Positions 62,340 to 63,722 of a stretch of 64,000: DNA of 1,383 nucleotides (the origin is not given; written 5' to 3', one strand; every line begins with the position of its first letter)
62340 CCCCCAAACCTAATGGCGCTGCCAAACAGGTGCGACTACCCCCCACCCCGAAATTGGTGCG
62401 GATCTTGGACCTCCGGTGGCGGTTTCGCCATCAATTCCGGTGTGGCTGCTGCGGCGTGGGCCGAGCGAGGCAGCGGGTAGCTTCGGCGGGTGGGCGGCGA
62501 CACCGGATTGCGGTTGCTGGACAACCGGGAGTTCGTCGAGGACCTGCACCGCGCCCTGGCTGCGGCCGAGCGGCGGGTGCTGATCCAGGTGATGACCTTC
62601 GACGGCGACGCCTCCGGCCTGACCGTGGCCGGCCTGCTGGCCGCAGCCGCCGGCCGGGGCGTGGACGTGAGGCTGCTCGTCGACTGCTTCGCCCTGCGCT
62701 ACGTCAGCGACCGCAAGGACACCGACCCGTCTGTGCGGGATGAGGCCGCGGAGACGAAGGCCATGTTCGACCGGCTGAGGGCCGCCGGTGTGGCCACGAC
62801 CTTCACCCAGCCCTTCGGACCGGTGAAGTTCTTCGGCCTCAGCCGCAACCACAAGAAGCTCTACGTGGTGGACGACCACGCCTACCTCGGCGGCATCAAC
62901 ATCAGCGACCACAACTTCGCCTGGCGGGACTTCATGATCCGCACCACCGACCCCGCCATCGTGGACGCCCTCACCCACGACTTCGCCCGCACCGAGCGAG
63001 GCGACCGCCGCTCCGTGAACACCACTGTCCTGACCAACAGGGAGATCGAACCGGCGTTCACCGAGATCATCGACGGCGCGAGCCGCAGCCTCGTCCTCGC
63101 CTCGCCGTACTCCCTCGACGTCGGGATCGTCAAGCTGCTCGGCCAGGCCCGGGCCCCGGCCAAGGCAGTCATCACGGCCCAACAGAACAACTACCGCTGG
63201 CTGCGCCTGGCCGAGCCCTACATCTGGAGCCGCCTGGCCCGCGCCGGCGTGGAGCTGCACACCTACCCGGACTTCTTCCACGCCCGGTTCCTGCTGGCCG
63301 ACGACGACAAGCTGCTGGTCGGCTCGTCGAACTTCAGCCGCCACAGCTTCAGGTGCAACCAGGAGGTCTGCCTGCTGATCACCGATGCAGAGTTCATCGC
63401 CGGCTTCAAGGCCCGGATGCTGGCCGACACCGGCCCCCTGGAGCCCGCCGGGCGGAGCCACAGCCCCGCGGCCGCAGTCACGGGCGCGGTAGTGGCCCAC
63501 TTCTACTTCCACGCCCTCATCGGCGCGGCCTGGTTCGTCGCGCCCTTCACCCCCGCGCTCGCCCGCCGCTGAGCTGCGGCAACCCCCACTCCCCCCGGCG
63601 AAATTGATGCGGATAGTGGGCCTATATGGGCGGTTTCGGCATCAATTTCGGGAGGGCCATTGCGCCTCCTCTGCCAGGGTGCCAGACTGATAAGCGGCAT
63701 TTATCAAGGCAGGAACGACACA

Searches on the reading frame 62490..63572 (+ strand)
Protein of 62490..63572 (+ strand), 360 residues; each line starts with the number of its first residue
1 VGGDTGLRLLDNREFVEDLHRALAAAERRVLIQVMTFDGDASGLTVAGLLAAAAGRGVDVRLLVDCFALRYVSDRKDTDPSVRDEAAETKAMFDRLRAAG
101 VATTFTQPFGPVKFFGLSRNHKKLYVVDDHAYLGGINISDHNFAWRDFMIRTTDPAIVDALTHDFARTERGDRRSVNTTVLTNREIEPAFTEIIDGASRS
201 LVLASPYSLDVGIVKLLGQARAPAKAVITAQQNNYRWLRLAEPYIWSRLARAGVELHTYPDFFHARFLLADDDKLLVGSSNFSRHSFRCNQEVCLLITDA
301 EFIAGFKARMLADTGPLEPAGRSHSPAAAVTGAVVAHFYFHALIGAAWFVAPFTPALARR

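Call 65: search_protein_families(library=pfam, proteins=[window:62490-63572:+], max_evalue=0.01)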
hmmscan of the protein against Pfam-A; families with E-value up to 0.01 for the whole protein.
window:62490-63572:+ (360 aa): 2 families
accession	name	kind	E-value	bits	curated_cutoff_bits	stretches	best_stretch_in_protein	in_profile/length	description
PF13091.12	PLDc_2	-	3.8e-29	101.6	27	2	192-309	3-127/132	PLD-like domain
PF00614.28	PLDc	-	9.1e-07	29.1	21.9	1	119-140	4-26/28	Phospholipase D Active site motif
